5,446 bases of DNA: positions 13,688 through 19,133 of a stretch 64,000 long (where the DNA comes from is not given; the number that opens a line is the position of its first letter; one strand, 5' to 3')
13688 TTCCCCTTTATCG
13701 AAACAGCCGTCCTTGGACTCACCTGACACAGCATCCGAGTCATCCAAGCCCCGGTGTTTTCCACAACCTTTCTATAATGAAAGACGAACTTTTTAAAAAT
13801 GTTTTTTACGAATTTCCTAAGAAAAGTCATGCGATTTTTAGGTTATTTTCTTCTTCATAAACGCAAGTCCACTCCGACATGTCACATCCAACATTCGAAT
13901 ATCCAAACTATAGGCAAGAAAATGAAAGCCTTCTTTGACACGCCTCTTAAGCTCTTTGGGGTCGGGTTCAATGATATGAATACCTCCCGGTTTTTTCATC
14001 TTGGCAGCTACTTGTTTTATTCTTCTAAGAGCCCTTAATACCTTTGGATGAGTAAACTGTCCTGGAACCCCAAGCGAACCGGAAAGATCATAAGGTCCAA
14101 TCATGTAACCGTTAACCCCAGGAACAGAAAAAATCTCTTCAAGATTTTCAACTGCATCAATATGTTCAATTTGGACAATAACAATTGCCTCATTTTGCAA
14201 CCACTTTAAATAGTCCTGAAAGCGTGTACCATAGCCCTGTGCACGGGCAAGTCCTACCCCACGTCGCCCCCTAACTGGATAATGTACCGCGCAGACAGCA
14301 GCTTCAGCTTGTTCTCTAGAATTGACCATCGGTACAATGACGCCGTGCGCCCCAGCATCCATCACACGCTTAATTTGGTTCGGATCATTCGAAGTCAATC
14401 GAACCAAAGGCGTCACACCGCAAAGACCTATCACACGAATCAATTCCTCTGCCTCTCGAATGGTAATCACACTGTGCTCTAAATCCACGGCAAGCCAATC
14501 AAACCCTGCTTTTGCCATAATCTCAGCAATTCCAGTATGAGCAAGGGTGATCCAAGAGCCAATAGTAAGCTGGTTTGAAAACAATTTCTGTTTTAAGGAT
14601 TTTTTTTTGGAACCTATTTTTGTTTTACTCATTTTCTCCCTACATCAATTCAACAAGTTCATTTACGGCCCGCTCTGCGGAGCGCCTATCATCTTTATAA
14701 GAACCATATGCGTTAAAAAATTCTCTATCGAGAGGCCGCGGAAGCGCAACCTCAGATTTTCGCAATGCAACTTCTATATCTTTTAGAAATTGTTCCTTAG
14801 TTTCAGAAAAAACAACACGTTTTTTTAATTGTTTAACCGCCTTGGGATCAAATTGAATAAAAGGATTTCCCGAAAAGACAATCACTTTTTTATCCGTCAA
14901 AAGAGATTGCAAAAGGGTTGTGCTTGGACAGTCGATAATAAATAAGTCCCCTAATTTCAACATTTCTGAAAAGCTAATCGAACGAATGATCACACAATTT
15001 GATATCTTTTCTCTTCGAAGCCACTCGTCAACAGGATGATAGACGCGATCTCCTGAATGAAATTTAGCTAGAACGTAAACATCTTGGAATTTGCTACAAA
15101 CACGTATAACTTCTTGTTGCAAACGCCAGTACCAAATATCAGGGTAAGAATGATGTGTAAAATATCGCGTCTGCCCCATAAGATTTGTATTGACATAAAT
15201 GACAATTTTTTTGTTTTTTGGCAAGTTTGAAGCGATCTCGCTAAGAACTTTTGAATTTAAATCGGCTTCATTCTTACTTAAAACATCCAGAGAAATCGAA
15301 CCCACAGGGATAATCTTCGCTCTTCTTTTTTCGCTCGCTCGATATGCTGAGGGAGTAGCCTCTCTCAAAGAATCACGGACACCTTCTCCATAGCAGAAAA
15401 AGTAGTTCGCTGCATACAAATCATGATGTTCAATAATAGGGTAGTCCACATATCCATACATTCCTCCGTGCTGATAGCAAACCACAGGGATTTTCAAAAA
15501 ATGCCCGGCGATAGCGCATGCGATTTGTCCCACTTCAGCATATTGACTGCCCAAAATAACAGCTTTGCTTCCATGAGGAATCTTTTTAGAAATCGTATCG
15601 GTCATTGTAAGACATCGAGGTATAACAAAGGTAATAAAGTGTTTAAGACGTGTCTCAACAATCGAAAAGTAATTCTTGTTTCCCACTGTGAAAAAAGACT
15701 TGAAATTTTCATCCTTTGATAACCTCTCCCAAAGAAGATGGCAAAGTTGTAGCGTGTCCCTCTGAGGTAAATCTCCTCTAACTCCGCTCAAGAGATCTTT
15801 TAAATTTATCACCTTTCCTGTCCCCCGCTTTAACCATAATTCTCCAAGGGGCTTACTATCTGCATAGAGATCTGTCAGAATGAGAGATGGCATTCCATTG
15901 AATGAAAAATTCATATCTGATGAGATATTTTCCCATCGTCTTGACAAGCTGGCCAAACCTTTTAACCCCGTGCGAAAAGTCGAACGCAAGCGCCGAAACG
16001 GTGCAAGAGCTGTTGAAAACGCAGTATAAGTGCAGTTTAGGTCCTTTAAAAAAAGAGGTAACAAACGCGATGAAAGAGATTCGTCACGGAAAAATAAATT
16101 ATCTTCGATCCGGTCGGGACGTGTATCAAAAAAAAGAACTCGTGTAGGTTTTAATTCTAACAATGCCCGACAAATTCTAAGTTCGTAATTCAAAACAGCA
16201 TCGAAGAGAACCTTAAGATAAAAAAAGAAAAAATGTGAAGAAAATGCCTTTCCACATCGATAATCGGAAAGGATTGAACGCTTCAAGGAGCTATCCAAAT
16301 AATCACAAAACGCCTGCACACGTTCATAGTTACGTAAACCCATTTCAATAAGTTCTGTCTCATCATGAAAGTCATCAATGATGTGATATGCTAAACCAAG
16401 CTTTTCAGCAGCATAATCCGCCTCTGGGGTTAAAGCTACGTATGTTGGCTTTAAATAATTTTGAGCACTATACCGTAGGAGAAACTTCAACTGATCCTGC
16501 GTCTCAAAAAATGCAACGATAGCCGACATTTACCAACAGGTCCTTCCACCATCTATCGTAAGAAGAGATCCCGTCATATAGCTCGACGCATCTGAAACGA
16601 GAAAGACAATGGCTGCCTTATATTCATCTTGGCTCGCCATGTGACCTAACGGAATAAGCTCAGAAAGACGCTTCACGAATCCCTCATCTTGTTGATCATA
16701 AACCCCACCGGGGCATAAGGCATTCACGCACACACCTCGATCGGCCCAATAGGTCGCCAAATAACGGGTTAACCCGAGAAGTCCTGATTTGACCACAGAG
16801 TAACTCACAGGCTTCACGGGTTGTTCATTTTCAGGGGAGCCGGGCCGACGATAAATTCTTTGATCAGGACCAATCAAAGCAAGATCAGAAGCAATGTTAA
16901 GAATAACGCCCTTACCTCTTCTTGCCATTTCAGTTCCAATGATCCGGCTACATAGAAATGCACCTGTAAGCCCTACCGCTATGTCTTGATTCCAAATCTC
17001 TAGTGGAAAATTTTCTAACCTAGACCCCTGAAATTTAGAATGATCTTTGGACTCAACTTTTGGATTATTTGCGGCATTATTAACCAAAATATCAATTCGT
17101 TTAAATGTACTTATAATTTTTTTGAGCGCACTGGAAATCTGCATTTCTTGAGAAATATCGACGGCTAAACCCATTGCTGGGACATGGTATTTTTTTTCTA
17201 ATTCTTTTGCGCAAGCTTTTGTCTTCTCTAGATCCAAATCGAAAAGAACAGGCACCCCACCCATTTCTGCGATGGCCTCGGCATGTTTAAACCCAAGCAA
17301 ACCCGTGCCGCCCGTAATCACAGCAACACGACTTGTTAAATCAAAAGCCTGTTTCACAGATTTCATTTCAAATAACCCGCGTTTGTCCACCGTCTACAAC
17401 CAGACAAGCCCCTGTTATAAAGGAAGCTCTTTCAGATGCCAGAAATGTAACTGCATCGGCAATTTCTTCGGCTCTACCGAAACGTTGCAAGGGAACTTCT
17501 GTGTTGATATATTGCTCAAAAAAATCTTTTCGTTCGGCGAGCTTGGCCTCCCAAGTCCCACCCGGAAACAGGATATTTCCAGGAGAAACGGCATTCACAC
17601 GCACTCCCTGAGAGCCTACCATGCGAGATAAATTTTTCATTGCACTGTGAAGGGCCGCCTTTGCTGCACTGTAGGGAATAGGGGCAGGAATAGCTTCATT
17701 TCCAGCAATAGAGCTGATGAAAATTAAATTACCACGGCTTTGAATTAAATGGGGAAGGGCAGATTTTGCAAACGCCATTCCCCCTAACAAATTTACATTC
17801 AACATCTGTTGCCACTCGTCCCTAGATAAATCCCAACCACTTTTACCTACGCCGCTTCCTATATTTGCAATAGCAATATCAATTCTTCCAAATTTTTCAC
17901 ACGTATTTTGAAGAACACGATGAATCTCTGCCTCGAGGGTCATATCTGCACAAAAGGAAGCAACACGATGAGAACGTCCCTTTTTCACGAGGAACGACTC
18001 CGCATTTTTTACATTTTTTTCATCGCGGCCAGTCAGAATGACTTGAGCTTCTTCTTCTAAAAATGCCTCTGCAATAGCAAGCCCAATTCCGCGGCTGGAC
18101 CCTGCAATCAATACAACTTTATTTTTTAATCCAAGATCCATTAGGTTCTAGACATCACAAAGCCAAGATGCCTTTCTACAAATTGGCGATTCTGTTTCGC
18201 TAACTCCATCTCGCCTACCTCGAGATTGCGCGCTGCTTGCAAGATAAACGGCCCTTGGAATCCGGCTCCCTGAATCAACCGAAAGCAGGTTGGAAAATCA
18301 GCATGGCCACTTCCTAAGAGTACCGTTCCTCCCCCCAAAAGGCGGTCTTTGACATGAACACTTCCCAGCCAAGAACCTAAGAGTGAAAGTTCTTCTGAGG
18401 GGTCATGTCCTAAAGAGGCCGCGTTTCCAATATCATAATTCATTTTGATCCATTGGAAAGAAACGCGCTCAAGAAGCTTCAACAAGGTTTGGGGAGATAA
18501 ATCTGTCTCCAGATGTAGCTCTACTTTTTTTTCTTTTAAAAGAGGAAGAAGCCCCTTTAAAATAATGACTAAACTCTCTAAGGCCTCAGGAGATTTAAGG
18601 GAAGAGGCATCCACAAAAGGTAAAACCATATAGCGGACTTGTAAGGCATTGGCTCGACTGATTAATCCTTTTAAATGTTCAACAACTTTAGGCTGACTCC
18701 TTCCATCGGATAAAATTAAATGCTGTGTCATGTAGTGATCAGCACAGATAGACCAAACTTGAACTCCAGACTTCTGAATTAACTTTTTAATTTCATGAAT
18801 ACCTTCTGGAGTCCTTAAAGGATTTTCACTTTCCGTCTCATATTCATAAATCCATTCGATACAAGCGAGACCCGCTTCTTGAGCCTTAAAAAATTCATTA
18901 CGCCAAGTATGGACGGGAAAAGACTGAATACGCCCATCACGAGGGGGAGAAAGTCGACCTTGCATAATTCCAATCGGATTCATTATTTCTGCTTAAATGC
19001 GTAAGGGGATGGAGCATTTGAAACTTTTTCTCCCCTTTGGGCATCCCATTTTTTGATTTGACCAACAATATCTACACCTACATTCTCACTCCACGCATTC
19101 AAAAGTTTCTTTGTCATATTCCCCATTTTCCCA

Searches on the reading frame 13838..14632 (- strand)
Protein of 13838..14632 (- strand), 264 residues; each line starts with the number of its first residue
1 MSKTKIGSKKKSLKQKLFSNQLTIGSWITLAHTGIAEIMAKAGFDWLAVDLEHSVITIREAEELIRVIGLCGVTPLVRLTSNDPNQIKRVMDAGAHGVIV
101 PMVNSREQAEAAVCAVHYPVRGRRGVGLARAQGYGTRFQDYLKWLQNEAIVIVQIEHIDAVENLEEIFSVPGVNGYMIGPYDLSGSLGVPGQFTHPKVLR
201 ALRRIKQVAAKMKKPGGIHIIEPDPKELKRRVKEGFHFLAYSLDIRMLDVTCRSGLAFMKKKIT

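Call 7: search_protein_families(library=pfam, proteins=[window:13838-14632:-])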
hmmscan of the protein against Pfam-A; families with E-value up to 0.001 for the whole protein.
window:13838-14632:- (264 aa): 1 family
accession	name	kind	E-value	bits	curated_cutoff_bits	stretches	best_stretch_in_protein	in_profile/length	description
PF03328.21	HpcH_HpaI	-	2.5e-34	118.9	25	1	24-245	2-215/221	HpcH/HpaI aldolase/citrate lyase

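Call 73: search_protein_families(library=ncbifam, proteins=[window:13838-14632:-], max_evalue=1e-8)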
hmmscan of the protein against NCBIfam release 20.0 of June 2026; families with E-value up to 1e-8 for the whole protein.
window:13838-14632:- (264 aa): 4 families
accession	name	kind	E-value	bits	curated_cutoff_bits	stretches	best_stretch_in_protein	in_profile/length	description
TIGR02311.1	HpaI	equivalog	4.5e-57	193.4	368.8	1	13-253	3-242/249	4-hydroxy-2-oxoheptanedioate aldolase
TIGR03239.1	GarL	equivalog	3e-50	171.1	406.75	1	13-249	3-237/249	2-dehydro-3-deoxyglucarate aldolase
NF007849.0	PRK10558.1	equivalog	1.1e-49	169.2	393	1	12-248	9-243/256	2-dehydro-3-deoxyglucarate aldolase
NF007521.0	PRK10128.1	equivalog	1.9e-42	145.6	441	1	12-260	8-255/267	2-keto-3-deoxy-L-rhamnonate aldolase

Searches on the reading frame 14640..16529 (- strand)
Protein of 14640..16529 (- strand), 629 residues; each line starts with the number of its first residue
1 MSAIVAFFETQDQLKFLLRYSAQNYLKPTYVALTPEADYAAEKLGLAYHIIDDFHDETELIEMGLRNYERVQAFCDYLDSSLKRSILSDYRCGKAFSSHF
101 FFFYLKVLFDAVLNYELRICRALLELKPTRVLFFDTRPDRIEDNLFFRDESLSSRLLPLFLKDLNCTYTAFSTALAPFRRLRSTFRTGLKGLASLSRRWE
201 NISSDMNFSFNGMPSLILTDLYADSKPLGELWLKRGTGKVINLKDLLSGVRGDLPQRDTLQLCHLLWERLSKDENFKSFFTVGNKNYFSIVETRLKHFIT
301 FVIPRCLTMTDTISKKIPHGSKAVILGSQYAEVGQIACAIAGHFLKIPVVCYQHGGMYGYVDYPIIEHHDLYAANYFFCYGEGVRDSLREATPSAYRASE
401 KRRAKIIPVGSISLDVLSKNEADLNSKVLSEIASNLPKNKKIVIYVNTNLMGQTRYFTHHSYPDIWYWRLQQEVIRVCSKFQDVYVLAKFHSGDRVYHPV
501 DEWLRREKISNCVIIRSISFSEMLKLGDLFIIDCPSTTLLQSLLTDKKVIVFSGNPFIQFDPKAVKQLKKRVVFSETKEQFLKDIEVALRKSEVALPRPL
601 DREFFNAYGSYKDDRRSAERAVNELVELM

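Call 7: search_protein_families(library=pfam, proteins=[window:14640-16529:-])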
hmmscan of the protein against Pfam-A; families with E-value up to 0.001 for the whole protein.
window:14640-16529:- (629 aa): 0 families

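Call 16: search_protein_families(library=ncbifam, proteins=[window:14640-16529:-], max_evalue=0.00001)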
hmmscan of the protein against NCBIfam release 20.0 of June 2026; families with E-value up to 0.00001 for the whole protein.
window:14640-16529:- (629 aa): 1 family
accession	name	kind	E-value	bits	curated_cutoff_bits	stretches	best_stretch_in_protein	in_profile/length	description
TIGR04331.1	o_ant_LIC12162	subfamily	4.3e-09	35.6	225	0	434-567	387-522/585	LIC12162 family transferase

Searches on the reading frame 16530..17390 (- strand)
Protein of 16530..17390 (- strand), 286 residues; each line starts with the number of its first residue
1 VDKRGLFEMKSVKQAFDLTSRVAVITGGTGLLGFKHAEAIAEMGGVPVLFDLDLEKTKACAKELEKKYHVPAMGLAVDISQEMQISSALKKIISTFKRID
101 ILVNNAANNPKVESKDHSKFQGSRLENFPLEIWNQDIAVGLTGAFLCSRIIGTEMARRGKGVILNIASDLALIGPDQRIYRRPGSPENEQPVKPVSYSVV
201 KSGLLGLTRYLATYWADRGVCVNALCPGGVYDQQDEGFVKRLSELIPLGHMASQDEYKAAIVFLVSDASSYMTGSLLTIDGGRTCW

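Call 7: search_protein_families(library=pfam, proteins=[window:16530-17390:-])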
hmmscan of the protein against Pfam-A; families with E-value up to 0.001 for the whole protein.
window:16530-17390:- (286 aa): 3 families
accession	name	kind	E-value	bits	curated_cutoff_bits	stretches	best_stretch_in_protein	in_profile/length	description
PF13561.12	adh_short_C2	-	5.4e-39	134.6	27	2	196-283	142-235/236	Enoyl-(Acyl carrier protein) reductase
PF00106.31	adh_short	-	1.9e-30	106.3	26.6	2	21-174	1-142/195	short chain dehydrogenase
PF08659.16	KR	-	0.00019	21.8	22.6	1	24-106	4-89/180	KR domain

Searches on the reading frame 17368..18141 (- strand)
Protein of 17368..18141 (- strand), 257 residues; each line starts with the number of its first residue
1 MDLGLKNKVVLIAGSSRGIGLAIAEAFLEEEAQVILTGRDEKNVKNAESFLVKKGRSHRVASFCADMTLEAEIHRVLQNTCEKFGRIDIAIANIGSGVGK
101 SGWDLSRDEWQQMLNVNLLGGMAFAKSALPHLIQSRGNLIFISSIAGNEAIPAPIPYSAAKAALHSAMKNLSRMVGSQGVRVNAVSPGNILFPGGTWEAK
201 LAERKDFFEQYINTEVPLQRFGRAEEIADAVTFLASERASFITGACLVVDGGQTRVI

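Call 7: search_protein_families(library=pfam, proteins=[window:17368-18141:-])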
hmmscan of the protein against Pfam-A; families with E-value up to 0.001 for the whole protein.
window:17368-18141:- (257 aa): 4 families
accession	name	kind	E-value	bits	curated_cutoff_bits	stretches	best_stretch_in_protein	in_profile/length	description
PF13561.12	adh_short_C2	-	9.8e-57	192.7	27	1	15-254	4-236/236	Enoyl-(Acyl carrier protein) reductase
PF00106.31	adh_short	-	3e-42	144.8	26.6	1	8-190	1-182/195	short chain dehydrogenase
PF23441.1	SDR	-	2.4e-10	40.7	27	1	5-252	5-254/258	SDR-like rossmann domain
PF08659.16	KR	-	3.1e-08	34.2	22.6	1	10-173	3-165/180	KR domain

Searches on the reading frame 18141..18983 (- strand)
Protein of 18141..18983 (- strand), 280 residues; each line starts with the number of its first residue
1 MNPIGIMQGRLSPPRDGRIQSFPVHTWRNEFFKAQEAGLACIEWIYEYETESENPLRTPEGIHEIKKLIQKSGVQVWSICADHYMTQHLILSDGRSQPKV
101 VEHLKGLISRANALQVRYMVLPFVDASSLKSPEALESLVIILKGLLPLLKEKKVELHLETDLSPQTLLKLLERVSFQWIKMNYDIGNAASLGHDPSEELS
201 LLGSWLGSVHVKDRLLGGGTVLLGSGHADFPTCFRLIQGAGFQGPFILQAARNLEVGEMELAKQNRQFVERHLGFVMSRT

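Call 7: search_protein_families(library=pfam, proteins=[window:18141-18983:-])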
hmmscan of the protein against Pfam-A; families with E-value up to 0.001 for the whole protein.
window:18141-18983:- (280 aa): 1 family
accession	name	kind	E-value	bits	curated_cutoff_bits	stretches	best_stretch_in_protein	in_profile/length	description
PF01261.30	AP_endonuc_2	-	1.8e-23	84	31.1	1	33-268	3-245/249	Xylose isomerase-like TIM barrel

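Call 16: search_protein_families(library=ncbifam, proteins=[window:18141-18983:-], max_evalue=0.00001)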
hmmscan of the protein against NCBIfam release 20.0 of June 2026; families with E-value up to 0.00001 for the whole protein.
window:18141-18983:- (280 aa): 3 families
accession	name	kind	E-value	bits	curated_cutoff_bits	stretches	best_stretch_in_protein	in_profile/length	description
NF009688.0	PRK13209.1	subfamily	2.8e-12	46.2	317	1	26-274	22-278/286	L-ribulose-5-phosphate 3-epimerase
TIGR00542.1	hxl6Piso_put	equivalog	4.1e-08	32.9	272.15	1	64-272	56-271/279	L-ribulose-5-phosphate 3-epimerase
NF009689.0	PRK13210.1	subfamily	4e-07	29.5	200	1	26-271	18-277/286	L-ribulose-5-phosphate 3-epimerase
